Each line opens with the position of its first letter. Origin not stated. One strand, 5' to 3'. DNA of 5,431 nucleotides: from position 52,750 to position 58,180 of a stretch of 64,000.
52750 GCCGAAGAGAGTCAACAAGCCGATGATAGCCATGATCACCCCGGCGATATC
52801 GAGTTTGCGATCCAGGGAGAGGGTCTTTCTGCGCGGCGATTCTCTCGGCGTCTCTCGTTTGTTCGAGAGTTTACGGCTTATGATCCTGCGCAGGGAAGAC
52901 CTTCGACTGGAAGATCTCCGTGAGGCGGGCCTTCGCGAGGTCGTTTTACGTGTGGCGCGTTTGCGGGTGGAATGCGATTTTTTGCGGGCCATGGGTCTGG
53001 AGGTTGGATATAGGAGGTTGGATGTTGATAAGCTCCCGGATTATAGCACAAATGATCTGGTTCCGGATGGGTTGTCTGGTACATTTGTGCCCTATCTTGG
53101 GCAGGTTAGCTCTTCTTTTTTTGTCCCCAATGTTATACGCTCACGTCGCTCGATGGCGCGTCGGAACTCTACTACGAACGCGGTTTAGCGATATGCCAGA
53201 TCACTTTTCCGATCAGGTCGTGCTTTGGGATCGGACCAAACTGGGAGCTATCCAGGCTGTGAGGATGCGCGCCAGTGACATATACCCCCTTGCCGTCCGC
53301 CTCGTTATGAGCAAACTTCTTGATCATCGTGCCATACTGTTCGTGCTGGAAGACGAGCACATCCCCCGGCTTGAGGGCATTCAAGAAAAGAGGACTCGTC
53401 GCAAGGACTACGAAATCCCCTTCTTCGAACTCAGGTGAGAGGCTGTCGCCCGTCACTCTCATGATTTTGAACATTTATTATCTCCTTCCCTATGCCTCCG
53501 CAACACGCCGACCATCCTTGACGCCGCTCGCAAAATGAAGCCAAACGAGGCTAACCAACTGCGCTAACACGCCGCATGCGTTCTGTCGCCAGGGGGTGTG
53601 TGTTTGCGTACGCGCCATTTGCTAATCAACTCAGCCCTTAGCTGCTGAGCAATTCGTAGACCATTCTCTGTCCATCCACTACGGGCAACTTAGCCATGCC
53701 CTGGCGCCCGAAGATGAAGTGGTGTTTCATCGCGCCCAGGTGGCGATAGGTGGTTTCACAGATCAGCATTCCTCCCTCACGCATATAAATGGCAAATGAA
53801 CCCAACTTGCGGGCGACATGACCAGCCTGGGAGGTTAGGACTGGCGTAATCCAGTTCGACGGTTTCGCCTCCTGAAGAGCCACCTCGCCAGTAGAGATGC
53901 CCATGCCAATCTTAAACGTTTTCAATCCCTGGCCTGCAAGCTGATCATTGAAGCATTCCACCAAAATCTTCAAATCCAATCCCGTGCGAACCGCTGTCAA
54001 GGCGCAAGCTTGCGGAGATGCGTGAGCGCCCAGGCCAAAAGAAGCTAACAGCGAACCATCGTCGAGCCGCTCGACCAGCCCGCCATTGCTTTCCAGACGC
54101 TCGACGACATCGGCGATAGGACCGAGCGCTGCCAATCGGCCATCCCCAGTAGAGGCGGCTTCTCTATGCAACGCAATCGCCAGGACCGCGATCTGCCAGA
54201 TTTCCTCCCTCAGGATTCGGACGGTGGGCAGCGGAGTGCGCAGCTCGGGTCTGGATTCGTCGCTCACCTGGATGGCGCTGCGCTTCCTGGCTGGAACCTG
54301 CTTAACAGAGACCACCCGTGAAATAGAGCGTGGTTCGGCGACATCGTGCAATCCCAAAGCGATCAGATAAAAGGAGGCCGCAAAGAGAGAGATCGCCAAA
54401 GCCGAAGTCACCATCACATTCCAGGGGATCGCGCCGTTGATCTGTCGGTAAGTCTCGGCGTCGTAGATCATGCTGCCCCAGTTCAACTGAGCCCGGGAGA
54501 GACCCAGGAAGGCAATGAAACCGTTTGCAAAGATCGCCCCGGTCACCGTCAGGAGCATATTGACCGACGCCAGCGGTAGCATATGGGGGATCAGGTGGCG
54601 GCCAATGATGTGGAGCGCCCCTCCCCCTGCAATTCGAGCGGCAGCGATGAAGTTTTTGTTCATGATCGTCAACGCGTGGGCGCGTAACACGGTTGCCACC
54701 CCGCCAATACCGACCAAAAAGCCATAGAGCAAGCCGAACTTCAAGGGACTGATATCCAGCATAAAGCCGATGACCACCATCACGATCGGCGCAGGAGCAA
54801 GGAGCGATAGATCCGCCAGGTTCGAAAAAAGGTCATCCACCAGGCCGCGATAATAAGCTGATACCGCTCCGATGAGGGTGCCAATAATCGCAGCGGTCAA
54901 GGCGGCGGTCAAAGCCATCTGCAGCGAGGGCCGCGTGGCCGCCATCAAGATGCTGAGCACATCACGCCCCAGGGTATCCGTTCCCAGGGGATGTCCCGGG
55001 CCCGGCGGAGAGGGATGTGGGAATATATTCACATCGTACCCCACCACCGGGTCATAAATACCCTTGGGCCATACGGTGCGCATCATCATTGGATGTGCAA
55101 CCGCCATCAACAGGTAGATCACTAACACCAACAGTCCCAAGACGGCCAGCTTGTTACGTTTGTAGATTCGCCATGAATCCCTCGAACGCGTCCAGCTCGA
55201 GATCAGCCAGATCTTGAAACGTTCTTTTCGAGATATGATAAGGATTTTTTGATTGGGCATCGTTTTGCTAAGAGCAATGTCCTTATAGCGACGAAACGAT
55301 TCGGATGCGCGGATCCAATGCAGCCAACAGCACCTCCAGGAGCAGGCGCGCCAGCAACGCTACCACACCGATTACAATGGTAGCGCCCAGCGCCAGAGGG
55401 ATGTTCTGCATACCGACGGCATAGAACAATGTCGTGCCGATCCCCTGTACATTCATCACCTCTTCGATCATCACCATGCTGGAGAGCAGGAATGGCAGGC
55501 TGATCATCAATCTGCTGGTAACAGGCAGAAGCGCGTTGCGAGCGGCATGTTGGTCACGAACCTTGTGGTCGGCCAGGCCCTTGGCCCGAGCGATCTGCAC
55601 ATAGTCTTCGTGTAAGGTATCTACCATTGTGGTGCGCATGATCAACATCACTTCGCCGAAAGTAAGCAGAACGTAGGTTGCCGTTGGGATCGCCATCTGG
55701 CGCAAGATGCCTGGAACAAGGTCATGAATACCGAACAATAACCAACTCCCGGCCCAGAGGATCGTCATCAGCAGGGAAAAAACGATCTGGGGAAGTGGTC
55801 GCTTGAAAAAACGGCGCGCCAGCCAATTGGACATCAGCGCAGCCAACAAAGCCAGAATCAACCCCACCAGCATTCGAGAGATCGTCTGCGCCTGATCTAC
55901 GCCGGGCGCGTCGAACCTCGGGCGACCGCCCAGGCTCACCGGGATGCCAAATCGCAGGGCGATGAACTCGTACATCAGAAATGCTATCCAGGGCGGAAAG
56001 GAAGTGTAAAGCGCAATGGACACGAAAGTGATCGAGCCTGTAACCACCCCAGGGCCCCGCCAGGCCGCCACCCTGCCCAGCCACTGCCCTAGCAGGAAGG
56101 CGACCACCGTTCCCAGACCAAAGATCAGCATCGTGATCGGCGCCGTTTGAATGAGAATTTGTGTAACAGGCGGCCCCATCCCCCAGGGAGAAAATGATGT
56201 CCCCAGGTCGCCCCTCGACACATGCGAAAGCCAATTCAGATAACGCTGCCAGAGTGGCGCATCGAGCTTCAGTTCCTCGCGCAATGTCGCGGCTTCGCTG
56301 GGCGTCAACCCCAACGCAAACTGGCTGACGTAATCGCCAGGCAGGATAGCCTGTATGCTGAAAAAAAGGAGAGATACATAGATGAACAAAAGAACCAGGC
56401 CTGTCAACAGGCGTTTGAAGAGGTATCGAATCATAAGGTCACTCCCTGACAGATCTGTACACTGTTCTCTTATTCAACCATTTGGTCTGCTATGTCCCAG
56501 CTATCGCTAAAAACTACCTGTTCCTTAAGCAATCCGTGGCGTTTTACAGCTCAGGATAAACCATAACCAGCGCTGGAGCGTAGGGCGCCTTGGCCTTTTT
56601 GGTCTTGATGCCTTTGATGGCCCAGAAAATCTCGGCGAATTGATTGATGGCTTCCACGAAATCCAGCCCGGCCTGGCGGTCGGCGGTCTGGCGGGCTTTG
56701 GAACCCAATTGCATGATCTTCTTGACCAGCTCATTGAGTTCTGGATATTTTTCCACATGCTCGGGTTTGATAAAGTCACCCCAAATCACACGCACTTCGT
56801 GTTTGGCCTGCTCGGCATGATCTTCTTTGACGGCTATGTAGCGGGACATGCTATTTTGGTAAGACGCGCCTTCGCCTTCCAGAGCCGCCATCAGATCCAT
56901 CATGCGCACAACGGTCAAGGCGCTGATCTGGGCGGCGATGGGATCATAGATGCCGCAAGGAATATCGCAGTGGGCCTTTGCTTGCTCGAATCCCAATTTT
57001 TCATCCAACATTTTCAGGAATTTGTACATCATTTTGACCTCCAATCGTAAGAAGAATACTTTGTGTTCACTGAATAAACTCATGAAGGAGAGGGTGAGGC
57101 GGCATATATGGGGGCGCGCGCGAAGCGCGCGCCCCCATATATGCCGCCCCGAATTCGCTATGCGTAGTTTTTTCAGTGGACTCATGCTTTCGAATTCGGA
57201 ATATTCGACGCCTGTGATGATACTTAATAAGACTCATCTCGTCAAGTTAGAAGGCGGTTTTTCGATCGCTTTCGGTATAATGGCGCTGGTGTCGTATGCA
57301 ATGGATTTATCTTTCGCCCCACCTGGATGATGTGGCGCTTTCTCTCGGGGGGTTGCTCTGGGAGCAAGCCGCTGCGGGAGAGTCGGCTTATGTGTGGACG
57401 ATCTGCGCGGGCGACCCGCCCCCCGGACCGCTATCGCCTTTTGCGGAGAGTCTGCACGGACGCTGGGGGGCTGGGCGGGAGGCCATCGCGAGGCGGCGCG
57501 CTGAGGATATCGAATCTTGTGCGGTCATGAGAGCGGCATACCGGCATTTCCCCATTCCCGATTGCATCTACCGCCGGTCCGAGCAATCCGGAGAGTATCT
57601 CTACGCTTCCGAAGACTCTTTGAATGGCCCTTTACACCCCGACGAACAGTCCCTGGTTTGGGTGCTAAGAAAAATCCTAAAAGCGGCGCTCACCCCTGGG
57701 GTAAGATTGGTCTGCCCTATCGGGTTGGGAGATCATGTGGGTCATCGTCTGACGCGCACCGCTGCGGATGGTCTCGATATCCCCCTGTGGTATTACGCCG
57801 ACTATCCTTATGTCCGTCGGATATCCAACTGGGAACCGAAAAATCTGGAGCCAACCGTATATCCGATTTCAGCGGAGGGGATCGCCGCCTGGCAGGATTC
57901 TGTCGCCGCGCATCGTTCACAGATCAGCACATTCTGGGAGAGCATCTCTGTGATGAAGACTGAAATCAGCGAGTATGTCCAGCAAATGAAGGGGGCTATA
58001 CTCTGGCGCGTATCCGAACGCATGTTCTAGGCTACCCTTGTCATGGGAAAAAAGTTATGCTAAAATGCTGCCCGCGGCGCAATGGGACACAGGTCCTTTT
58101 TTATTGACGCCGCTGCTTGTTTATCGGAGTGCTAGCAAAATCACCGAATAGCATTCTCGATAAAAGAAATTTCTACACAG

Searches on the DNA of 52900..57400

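Call 66: search_rna_families(source=window, start=52900, end=57400, threshold=evalue, max_evalue=1)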
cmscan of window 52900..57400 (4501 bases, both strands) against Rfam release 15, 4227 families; matches with E-value up to 1: 1.
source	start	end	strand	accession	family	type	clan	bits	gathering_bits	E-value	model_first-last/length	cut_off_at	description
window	57098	57148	-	RF01417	RSV_RNA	Cis-reg;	-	15.9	105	0.17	159-213/289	no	Retroviral 3'UTR stability element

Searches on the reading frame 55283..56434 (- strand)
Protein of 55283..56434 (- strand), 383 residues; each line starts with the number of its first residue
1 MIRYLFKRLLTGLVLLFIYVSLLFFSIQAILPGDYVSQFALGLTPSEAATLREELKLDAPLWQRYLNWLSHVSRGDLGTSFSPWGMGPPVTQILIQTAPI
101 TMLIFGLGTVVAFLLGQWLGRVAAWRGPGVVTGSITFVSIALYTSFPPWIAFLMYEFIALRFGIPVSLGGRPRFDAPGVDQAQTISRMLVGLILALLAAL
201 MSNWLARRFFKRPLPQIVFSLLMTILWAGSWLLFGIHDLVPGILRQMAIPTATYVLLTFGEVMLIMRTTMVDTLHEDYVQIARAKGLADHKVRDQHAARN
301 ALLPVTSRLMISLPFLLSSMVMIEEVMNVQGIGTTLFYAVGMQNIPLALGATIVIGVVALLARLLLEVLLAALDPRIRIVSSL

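Call 3: search_protein_families(library=pfam, proteins=[window:55283-56434:-], max_evalue=0.01)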
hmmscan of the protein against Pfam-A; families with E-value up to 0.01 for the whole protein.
window:55283-56434:- (383 aa): 2 families
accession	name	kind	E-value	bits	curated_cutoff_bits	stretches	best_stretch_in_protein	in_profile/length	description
PF00528.27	BPD_transp_1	-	1.3e-14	54.7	26.4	1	191-378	1-183/184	Binding-protein-dependent transport system inner membrane component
PF19300.4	BPD_transp_1_N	-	7e-07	29.9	23.8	1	1-75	1-75/114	Binding-prot-dependent transport system membrane comp, N-term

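Call 4: search_protein_families(library=ncbifam, proteins=[window:55283-56434:-], max_evalue=0.01)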
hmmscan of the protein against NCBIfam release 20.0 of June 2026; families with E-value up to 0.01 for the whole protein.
window:55283-56434:- (383 aa): 12 families
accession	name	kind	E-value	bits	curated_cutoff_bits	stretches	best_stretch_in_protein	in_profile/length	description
NF045470.1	Opp2B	equivalog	6.3e-42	143.8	350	2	210-378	134-300/300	nickel ABC transporter permease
NF045471.1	Opp3B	equivalog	3.9e-40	138.2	480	2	187-380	108-305/308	oligopeptide ABC transporter permease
NF045472.1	Opp4B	equivalog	1.3e-37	129.8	450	2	244-378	185-319/319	oligopeptide ABC transporter permease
NF045469.1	Opp1B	equivalog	5.2e-35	121.4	380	2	188-378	118-307/307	nickel/cobalt ABC transporter permease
TIGR02789.1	nickel_nikB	equivalog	4.1e-30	105.2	447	2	209-378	140-307/314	nickel ABC transporter permease subunit NikB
NF007008.0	PRK09471.1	equivalog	3.5e-29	102.2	388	2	201-378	136-305/306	oligopeptide ABC transporter permease OppB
NF011661.0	PRK15081.1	equivalog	7.6e-28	97.9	463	2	263-378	188-304/306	glutathione ABC transporter permease GsiC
NF007677.0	PRK10352.1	equivalog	1.6e-27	96.4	433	2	227-379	156-308/314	nickel ABC transporter permease subunit NikB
NF008161.0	PRK10914.1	equivalog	7.8e-26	91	590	2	214-378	179-336/339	dipeptide ABC transporter permease DppB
NF043081.1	MMSYN1_0165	equivalog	8.1e-19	67.9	350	1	244-379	250-386/388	oligopeptide ABC transporter permease OppB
NF011712.0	PRK15133.1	subfamily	3.2e-14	52.7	445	1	243-378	224-360/364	microcin C ABC transporter permease YejB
NF011690.0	PRK15110.1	equivalog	7.7e-12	45.3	432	1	237-374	173-310/321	putrescine export ABC transporter permease SapB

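Call 49: find_related_loci(query=A6, collection=genome_contigs, flank=10000)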
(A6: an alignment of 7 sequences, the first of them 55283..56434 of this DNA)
Query A6 (383 aa) in genome_contigs; peptide patterns used: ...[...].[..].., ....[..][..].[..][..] (x = any residue, [..] = any of these).
50 stretches matched a pattern; 11 encode a relative of the query (tblastn E <= 1e-3); 11 distinct loci.
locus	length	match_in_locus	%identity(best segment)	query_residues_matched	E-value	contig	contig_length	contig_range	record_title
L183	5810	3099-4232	51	1-378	4e-123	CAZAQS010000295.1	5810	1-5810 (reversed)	MAG TPA_asm: uncultured Anaerolineaceae bacterium isolate SRP217488_co1_79 genome assembly, contig: NODE_14719_length_58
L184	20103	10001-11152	52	1-381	2e-118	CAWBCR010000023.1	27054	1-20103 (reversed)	MAG: uncultured Chloroflexia bacterium isolate MFD02416.bin.2.250 genome assembly, contig: contig_54688, whole genome sh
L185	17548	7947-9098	53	1-383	3e-124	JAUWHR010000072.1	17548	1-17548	MAG: Anaerolineae bacterium isolate CSMAG_2273 CSMAG_2273_k141_3504669_length_17548_cov_15.9810, whole genome shotgun se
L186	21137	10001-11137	48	1-379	2e-115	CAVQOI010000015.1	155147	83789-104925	MAG: uncultured Chloroflexia bacterium isolate MFD09964.bin.1.234 genome assembly, contig: contig_6864, whole genome sho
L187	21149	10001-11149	48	1-383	3e-115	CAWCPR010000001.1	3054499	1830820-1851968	MAG: uncultured Chloroflexia bacterium isolate MFD04944.bin.2.27 genome assembly, contig: contig_12334, whole genome sho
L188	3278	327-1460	51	1-378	7e-117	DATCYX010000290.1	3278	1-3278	MAG TPA_asm: Anaerolineales bacterium isolate SMAG_U55 k141_13460, whole genome shotgun sequence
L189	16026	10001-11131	47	1-378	2e-100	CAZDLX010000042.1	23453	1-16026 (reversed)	MAG TPA_asm: uncultured Anaerolineae bacterium isolate SRP268622_co1_365 genome assembly, contig: NODE_4521_length_23453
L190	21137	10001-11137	44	1-379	5e-96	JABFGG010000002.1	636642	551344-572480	MAG: Chloroflexota bacterium isolate CFX15 c_000000000002, whole genome shotgun sequence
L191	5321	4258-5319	38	1-357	7e-62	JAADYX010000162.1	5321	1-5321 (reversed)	MAG: Chloroflexi bacterium isolate TC_195 k99_1472848, whole genome shotgun sequence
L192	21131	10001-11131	51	3-378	7e-122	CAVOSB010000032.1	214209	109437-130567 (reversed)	MAG: uncultured Chloroflexia bacterium isolate MFD00032.bin.2.69 genome assembly, contig: contig_76683, whole genome sho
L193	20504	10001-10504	51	231-378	4e-42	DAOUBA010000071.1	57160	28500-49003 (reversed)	MAG TPA_asm: Anaerolineae bacterium isolate H67_700 k125_603246, whole genome shotgun sequence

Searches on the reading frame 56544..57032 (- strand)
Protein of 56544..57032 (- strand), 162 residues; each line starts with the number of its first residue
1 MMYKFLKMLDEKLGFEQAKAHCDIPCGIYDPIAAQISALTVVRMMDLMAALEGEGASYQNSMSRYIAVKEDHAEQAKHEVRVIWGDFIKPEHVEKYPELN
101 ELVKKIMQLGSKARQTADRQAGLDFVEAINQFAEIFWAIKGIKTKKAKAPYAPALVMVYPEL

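Call 3: search_protein_families(library=pfam, proteins=[window:56544-57032:-], max_evalue=0.01)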
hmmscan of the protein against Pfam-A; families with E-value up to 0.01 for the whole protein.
window:56544-57032:- (162 aa): 1 family
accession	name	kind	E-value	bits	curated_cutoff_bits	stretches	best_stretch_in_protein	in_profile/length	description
PF09055.16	Sod_Ni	-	4e-46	157.1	25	1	17-140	2-127/127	Nickel-containing superoxide dismutase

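Call 4: search_protein_families(library=ncbifam, proteins=[window:56544-57032:-], max_evalue=0.01)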
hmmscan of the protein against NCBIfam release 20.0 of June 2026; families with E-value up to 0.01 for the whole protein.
window:56544-57032:- (162 aa): 1 family
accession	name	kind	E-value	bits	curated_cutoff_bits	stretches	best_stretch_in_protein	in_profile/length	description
TIGR02753.1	sodN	equivalog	6.5e-50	169.1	90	1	1-141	1-144/145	superoxide dismutase, Ni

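Call 24: find_related_loci(query=window:56544-57032:-, collection=genome_contigs, flank=8000)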
Query window:56544-57032:- (162 aa) in genome_contigs; peptide patterns used: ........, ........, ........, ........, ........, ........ (x = any residue, [..] = any of these).
157 stretches matched a pattern; 90 encode a relative of the query (tblastn E <= 1e-3); the best 80 are kept; 80 distinct loci.
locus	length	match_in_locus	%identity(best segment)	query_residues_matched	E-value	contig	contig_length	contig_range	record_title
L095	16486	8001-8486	82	1-162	1e-92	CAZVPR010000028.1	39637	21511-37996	MAG TPA_asm: uncultured Anaerolineales bacterium isolate SRP077602_co5_498 genome assembly, contig: NODE_4876_length_396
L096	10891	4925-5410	82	1-162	3e-91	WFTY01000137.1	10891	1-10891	MAG: Anaerolineales bacterium isolate S139_47 k151_252739, whole genome shotgun sequence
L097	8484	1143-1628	81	1-162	4e-91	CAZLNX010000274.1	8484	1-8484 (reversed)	MAG TPA_asm: uncultured Anaerolineales bacterium isolate SRP077602_co5_33 genome assembly, contig: NODE_34216_length_848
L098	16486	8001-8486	81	1-162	5e-91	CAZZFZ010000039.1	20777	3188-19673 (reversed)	MAG TPA_asm: uncultured Anaerolineales bacterium isolate binchicken_co172_187 genome assembly, contig: NODE_1986_length_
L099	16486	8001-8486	81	1-162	2e-90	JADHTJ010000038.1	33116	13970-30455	MAG: Anaerolineales bacterium isolate BS150m-G17 BS-150m-C1079, whole genome shotgun sequence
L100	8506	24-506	80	1-161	8e-89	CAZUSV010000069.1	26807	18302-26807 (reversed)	MAG TPA_asm: uncultured Anaerolineales bacterium isolate SRP077602_co5_397 genome assembly, contig: NODE_8954_length_268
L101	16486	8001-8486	77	1-162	4e-86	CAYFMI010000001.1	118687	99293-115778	MAG TPA_asm: uncultured Anaerolineales bacterium isolate ERP019367_co2_135 genome assembly, contig: NODE_174_length_1186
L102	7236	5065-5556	78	1-162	5e-86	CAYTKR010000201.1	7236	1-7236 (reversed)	MAG TPA_asm: uncultured Anaerolineales bacterium isolate SRP167671_co2_274 genome assembly, contig: NODE_12337_length_72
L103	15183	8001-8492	77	1-162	1e-85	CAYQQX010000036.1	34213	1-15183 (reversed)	MAG TPA_asm: uncultured Anaerolineales bacterium isolate binchicken_co65_18 genome assembly, contig: NODE_5054_length_34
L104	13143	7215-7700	75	1-162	2e-84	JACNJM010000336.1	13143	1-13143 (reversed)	MAG: Anaerolineae bacterium isolate NIOZ-UU35 NIOZ-UU_NODE_5963_length_13143_cov_13.4445, whole genome shotgun sequence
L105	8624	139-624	73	1-162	1e-83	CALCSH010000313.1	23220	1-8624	MAG TPA_asm: uncultured Anaerolineae bacterium isolate ERR2206789_bin.32_CONCOCT_v1.1_MAG genome assembly, contig: ERZ89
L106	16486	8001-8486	72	1-162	1e-83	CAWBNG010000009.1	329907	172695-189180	MAG: uncultured Chloroflexia bacterium isolate MFD02416.bin.1.275 genome assembly, contig: contig_73016, whole genome sh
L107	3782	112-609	73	1-162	5e-83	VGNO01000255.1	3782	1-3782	MAG: Chloroflexi bacterium isolate K_DeepCast_150m_m2_071 K_DeepCast_150m_m2_071_Ga0194126_10052541, whole genome shotgu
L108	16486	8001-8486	71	1-162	1e-82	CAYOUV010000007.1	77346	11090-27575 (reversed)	MAG TPA_asm: uncultured Anaerolineaceae bacterium isolate SRP214966_co3_42 genome assembly, contig: NODE_151_length_7734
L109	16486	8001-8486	73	1-162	1e-82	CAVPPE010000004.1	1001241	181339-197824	MAG: uncultured Chloroflexia bacterium isolate MFD09964.bin.1.215 genome assembly, contig: contig_4723, whole genome sho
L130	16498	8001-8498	74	1-162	3e-81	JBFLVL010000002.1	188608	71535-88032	MAG: Chloroflexota bacterium isolate MAG005 MAG005_2, whole genome shotgun sequence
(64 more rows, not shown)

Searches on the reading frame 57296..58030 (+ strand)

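Call 3: search_protein_families(library=pfam, proteins=[window:57296-58030:+], max_evalue=0.01)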
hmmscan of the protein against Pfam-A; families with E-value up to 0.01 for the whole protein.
window:57296-58030:+ (244 aa): 1 family
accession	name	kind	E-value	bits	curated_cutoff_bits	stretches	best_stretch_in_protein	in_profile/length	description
PF02585.22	PIG-L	-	7e-08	33.5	28.2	1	6-157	3-125/129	GlcNAc-PI de-N-acetylase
